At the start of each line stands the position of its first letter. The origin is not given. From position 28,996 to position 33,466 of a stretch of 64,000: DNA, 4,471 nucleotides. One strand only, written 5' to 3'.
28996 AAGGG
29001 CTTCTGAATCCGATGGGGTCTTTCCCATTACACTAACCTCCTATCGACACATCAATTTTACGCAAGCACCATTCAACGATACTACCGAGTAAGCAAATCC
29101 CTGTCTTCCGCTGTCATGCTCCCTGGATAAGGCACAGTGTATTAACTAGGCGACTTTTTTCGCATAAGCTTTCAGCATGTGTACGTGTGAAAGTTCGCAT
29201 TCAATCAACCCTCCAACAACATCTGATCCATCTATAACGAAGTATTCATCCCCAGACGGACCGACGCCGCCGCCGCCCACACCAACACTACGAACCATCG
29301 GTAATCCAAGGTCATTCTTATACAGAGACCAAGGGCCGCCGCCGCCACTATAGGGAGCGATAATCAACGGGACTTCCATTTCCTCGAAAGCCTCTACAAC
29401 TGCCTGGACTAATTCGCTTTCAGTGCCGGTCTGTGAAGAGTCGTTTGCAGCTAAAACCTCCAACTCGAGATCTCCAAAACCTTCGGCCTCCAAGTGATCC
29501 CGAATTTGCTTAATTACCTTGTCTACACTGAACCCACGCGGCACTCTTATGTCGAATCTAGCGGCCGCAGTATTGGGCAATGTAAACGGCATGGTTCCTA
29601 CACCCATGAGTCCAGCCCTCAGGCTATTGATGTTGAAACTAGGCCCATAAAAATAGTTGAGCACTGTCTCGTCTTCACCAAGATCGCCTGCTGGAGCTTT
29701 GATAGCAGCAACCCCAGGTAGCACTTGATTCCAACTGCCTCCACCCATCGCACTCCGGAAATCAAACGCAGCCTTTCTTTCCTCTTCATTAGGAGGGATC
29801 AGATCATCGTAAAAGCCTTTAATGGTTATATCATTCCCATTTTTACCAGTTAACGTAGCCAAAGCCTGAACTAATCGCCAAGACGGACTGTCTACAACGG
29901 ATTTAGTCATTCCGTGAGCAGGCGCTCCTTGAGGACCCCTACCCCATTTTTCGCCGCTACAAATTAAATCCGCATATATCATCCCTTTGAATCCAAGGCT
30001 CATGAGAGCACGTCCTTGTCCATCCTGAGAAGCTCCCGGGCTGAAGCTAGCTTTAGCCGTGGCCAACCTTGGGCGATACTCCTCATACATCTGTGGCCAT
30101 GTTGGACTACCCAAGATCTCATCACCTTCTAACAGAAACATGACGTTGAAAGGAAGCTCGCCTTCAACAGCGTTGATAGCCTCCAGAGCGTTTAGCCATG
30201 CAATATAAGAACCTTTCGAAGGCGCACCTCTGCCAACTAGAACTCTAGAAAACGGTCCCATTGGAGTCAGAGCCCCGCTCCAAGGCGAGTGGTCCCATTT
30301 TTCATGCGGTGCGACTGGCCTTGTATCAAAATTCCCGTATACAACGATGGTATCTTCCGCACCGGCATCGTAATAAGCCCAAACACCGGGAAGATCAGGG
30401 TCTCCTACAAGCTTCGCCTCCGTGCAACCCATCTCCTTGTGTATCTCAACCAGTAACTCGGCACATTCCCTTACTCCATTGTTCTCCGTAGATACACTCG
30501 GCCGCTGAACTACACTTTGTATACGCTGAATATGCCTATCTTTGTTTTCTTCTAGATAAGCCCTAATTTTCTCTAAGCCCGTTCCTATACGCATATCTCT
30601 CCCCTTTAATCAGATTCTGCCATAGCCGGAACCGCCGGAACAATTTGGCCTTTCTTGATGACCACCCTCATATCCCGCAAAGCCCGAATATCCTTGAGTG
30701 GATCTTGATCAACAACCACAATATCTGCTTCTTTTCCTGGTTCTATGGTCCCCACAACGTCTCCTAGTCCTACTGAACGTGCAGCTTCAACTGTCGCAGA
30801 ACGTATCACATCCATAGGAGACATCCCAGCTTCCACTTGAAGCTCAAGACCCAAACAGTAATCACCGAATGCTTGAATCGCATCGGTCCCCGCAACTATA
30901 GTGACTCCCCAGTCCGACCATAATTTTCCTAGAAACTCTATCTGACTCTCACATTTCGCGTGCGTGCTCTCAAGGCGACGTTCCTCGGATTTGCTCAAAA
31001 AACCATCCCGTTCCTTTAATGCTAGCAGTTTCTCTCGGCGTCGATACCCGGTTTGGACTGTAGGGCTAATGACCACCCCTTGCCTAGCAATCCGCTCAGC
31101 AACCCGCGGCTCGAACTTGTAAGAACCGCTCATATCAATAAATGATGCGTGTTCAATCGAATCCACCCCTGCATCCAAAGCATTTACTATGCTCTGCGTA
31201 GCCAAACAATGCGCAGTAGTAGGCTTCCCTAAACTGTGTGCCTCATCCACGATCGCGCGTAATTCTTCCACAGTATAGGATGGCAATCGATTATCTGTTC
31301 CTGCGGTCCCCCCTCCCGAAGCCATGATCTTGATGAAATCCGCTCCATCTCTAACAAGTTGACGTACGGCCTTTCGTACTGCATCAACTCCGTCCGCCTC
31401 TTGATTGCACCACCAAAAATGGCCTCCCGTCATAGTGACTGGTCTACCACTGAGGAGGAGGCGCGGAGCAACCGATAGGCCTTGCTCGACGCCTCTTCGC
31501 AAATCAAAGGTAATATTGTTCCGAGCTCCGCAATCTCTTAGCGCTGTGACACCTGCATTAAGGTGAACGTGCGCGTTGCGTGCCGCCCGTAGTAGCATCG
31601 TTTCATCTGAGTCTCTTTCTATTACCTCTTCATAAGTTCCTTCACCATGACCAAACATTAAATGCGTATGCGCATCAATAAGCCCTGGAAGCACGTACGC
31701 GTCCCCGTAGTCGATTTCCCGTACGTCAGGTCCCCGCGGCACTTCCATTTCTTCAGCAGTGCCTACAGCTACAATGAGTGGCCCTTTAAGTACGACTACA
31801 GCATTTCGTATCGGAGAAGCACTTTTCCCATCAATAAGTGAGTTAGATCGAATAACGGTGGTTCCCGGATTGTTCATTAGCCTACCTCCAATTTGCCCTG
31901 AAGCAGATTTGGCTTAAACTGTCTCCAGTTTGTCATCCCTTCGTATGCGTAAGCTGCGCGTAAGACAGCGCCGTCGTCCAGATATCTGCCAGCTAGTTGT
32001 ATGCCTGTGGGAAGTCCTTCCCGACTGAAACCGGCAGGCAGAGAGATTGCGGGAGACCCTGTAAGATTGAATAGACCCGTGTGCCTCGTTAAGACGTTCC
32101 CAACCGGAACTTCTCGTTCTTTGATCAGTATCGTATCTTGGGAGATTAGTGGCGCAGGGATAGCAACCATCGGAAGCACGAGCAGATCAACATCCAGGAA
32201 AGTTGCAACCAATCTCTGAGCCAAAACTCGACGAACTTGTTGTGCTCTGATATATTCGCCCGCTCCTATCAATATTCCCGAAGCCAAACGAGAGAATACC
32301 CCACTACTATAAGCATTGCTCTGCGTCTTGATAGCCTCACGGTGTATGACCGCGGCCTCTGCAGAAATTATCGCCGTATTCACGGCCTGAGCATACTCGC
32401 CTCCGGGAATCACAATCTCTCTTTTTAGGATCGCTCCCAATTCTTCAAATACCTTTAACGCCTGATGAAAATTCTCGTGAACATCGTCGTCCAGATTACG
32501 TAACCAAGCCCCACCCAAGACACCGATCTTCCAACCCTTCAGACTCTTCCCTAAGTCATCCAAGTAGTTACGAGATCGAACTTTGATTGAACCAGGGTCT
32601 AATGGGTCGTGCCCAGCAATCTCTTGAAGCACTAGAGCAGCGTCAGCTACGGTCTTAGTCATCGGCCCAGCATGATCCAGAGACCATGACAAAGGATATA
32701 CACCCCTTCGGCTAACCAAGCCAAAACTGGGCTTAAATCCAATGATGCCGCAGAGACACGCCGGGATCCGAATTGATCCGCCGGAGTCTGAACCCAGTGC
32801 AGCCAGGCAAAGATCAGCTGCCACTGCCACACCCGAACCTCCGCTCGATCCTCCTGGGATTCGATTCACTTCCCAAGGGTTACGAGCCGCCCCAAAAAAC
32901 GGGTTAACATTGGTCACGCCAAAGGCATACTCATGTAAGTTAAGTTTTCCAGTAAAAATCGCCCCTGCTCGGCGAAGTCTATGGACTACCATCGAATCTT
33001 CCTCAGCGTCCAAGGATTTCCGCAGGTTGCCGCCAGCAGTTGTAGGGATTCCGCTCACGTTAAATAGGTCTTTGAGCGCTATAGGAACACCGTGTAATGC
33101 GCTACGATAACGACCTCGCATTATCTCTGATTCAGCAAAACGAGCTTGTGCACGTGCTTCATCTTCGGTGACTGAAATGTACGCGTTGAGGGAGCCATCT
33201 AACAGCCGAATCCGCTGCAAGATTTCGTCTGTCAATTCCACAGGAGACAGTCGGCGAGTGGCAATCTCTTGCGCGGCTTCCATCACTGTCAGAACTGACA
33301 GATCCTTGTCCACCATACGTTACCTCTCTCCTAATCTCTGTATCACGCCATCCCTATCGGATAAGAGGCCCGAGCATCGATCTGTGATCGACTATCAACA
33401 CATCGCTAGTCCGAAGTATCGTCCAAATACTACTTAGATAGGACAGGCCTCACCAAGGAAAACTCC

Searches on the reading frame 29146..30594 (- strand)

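Call 16: search_protein_families(library=pfam, proteins=[window:29146-30594:-], max_evalue=0.00001)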
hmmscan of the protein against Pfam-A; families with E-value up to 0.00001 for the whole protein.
window:29146-30594:- (482 aa): 2 families
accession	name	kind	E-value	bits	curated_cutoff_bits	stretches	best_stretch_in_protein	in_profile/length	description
PF07687.19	M20_dimer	-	2.1e-07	31.3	21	1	223-372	15-103/107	Peptidase dimerisation domain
PF01546.33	Peptidase_M20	-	4.4e-06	27.2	24.6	1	85-454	2-190/206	Peptidase family M20/M25/M40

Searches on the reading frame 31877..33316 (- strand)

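Call 16: search_protein_families(library=pfam, proteins=[window:31877-33316:-], max_evalue=0.00001)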
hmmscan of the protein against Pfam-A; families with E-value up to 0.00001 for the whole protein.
window:31877-33316:- (479 aa): 1 family
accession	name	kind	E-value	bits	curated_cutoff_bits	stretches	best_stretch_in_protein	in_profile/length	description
PF01425.27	Amidase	-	2.9e-109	366.5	27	1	27-452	1-445/445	Amidase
